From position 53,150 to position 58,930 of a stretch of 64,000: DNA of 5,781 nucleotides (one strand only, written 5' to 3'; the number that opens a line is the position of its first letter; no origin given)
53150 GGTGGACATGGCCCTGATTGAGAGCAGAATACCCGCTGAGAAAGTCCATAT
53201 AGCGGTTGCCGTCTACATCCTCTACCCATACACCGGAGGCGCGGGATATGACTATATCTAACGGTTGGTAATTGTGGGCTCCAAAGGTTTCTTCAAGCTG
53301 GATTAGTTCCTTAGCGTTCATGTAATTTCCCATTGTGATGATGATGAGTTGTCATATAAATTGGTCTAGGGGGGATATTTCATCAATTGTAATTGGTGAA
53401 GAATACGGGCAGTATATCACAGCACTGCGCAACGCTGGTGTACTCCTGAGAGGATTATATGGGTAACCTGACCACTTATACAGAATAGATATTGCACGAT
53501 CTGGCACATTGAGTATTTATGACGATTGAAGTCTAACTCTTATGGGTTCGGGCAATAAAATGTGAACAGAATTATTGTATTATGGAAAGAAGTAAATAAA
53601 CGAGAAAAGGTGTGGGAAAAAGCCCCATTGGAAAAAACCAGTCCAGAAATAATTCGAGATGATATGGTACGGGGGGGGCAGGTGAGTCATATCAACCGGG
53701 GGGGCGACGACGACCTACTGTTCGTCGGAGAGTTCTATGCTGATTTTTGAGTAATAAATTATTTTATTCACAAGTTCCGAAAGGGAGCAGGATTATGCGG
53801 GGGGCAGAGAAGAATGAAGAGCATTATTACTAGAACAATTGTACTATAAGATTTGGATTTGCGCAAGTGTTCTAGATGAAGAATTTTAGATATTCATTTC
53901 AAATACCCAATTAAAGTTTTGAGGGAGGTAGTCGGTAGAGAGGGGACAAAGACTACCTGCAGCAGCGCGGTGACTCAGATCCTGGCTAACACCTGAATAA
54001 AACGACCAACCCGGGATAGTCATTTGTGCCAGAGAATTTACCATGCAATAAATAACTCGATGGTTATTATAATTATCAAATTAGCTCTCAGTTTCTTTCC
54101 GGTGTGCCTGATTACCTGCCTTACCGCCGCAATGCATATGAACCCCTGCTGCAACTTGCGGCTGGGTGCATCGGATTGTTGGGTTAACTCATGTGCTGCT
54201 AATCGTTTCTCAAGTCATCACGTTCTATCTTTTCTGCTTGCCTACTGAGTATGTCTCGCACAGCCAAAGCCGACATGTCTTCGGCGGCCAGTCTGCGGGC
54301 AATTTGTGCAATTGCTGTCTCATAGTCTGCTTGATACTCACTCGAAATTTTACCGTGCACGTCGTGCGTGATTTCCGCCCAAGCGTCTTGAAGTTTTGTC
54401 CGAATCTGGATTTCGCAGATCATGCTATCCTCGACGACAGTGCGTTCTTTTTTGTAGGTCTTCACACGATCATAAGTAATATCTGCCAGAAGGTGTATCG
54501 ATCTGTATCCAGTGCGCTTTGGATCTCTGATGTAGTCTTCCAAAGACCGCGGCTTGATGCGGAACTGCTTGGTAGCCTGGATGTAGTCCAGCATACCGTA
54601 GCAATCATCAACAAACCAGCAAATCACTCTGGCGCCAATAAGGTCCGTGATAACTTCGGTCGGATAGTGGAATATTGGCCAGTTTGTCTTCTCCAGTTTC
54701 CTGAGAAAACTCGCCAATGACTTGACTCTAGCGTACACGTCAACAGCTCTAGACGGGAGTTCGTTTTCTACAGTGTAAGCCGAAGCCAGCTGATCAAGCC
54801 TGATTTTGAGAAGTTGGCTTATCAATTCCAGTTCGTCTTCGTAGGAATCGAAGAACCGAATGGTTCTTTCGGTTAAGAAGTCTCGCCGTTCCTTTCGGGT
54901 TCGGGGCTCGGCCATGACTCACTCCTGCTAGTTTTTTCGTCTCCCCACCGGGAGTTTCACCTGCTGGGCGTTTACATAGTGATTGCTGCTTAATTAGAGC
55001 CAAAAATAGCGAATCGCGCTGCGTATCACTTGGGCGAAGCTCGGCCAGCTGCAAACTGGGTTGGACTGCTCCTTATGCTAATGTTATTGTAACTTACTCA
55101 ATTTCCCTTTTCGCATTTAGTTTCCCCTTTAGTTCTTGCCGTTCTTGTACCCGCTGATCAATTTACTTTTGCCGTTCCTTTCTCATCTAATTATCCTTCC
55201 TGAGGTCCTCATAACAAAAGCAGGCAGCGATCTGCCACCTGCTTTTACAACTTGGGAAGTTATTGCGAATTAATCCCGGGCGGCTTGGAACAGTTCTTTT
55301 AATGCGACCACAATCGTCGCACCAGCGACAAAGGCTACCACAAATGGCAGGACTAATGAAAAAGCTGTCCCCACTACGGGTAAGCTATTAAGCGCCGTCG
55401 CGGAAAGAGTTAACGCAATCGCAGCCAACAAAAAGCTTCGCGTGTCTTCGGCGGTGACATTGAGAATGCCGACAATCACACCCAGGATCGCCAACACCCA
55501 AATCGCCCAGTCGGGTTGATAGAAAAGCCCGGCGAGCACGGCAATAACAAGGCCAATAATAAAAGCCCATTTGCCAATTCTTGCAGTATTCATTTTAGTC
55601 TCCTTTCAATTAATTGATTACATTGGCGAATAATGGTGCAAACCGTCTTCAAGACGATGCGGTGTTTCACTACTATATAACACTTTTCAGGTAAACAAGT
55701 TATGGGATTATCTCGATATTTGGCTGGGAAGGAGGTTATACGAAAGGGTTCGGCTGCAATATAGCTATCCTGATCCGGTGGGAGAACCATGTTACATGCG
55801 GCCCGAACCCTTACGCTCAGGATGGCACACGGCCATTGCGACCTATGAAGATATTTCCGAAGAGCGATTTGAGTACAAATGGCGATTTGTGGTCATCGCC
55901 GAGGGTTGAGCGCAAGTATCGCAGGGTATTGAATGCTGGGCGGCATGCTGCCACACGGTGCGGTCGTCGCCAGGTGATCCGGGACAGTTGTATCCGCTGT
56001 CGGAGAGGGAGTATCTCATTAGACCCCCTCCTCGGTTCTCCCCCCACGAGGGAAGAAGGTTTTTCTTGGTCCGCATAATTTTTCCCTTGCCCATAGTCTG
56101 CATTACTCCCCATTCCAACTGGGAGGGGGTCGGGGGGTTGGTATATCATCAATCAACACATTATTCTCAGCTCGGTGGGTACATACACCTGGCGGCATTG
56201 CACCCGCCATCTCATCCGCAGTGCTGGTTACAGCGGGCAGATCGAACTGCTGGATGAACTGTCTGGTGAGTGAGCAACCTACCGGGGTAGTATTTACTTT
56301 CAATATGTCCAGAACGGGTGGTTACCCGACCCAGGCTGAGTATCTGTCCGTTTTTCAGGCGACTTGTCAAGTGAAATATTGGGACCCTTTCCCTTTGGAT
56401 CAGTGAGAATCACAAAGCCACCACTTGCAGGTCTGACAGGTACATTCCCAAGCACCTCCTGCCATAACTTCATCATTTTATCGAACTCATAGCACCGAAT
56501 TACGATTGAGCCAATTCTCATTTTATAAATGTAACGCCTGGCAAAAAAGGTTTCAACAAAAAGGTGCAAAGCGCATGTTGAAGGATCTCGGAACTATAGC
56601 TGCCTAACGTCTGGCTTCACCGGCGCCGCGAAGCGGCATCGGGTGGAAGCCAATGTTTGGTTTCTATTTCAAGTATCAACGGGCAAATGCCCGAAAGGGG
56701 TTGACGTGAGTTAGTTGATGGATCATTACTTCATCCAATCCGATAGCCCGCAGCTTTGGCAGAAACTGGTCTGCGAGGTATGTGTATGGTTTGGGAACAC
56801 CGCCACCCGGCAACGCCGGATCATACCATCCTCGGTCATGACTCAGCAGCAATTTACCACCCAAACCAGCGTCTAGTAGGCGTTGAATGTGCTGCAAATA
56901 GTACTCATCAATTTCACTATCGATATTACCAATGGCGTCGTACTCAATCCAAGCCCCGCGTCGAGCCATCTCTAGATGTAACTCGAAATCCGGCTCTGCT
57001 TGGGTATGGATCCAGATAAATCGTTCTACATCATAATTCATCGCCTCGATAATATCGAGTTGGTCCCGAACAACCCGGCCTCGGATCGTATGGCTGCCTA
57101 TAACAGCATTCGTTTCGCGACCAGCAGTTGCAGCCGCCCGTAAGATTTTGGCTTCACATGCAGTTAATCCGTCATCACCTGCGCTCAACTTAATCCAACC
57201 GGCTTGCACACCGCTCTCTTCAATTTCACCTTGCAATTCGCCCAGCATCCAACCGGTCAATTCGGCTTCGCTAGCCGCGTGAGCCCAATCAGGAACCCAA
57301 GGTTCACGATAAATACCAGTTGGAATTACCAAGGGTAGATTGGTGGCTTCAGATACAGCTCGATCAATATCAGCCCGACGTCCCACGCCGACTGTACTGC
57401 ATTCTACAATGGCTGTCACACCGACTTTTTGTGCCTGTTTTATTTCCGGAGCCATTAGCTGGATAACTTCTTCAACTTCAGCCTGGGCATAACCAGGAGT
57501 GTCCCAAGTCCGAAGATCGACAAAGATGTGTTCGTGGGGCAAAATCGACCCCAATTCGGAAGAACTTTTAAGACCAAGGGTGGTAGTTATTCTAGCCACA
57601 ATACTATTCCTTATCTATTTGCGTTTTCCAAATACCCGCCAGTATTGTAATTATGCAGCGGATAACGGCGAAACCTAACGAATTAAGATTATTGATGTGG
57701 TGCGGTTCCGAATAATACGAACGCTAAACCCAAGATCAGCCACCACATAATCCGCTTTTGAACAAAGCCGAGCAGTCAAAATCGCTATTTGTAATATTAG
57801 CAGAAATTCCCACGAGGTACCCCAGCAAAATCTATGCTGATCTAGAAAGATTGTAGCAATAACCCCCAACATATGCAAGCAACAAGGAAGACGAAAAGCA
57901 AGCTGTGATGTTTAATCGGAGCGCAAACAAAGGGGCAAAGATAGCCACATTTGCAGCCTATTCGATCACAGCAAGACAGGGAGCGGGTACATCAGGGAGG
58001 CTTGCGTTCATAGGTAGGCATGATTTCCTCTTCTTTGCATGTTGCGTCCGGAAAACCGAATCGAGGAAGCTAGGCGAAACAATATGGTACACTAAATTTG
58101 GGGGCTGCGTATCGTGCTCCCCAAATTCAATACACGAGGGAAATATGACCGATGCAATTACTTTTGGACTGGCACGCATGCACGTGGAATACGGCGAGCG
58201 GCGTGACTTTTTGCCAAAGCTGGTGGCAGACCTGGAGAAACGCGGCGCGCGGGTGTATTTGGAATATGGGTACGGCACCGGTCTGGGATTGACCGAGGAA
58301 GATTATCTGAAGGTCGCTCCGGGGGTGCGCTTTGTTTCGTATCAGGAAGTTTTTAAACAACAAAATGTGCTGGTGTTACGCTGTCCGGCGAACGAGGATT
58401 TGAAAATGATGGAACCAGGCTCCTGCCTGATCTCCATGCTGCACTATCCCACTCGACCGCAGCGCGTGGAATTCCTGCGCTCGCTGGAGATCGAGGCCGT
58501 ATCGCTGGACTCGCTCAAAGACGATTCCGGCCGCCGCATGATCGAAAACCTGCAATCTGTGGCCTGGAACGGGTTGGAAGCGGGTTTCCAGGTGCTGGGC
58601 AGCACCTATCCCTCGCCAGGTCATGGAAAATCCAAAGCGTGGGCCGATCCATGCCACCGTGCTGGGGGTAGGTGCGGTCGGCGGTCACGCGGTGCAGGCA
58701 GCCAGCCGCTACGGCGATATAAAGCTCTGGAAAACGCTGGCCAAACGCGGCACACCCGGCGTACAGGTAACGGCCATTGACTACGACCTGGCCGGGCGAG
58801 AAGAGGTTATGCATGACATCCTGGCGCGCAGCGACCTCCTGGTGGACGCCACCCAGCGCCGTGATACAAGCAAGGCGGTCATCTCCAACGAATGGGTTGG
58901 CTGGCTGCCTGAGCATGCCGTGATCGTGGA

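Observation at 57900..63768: GC-rich island next to tRNA-Gly: tandem-duplicated, frameshifted AlaDH-family dehydrogenase, an IS3 remnant and a sulfatase-like membrane gene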

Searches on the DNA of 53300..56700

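Call 84: search_rna_families(source=window, start=53300, end=56700, threshold=evalue, max_evalue=1)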
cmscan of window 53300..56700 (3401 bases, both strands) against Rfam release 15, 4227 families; matches with E-value up to 1: 0.
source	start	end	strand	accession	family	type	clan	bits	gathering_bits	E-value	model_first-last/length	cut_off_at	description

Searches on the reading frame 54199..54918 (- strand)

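Call 28: search_protein_families(library=pfam, proteins=[window:54199-54918:-], max_evalue=0.001)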
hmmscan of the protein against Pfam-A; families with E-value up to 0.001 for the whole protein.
window:54199-54918:- (239 aa): 1 family
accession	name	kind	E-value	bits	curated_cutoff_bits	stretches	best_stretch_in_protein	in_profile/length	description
PF04607.23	RelA_SpoT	-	1.1e-24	87.3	27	1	64-188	2-107/113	Region found in RelA / SpoT proteins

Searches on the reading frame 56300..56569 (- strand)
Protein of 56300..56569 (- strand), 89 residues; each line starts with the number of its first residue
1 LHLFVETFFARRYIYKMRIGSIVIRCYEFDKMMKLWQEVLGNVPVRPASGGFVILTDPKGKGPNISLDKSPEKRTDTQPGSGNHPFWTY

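Call 28: search_protein_families(library=pfam, proteins=[window:56300-56569:-], max_evalue=0.001)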
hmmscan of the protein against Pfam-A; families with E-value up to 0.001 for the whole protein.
window:56300-56569:- (89 aa): 0 families

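Call 66: search_protein_families(library=pfam, proteins=[window:56300-56569:-], max_evalue=0.1)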
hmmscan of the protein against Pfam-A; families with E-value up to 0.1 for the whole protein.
window:56300-56569:- (89 aa): 1 family
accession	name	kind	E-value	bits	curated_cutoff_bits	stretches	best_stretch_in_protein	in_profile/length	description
PF18029.7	Glyoxalase_6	-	0.01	16.9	23.6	1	21-76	1-54/106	Glyoxalase-like domain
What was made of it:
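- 56300..56569 (-): Short ORF resembling the first half of a glyoxalase/VOC domain; possibly a gene remnant. Glyoxalase_6, E = 0.01, profile positions 1-54 of 106 only (call 66).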

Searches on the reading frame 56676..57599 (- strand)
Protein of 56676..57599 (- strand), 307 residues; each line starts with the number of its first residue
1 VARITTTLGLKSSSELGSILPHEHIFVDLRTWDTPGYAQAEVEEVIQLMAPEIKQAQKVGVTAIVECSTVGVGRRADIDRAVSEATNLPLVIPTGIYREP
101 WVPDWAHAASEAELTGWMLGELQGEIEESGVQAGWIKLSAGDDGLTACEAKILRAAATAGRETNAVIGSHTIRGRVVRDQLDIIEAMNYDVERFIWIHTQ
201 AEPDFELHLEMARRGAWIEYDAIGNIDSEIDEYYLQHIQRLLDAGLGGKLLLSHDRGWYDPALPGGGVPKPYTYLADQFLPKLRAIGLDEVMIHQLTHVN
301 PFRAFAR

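Call 5: search_protein_families(library=pfam, proteins=[window:56676-57599:-], max_evalue=0.01)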
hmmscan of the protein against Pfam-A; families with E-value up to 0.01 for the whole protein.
window:56676-57599:- (307 aa): 1 family
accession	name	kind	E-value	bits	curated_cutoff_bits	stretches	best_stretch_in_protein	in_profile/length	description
PF02126.24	PTE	-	2.6e-42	145.7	22.4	1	13-305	3-297/298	Phosphotriesterase family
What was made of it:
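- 56676..57599 (-): Intact phosphotriesterase-family gene with host-like composition (GC3 42.5%). PF02126, E = 2.6e-42 (call 5).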

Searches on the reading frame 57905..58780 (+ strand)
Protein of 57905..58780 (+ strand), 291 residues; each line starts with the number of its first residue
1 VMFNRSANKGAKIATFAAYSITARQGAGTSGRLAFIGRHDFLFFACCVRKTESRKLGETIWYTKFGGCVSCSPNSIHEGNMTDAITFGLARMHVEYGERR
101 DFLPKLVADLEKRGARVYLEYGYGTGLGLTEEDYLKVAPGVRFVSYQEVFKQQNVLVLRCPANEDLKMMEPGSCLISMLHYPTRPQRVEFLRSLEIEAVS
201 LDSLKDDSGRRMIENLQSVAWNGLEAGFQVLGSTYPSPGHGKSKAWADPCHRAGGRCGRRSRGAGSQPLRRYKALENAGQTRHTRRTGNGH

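Call 5: search_protein_families(library=pfam, proteins=[window:57905-58780:+], max_evalue=0.01)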
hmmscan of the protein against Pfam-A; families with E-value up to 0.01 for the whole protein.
window:57905-58780:+ (291 aa): 1 family
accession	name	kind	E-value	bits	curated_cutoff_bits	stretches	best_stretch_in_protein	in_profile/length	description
PF05222.21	AlaDh_PNT_N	-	6.8e-14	52.7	30.4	1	102-212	15-126/136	Alanine dehydrogenase/PNT, N-terminal domain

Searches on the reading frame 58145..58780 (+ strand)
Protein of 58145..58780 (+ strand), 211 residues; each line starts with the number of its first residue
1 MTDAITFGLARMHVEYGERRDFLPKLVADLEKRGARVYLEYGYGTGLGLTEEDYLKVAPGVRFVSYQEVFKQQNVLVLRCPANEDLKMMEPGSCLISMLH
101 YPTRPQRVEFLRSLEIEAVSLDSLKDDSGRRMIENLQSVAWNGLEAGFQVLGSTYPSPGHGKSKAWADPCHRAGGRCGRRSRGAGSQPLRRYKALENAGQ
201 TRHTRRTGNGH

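Call 52: find_encoding_contigs(protein=window:58145-58780:+, flank=10000, max_places=10)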
Protein window:58145-58780:+ (211 aa): no gene with exactly this product is on record in the collection.
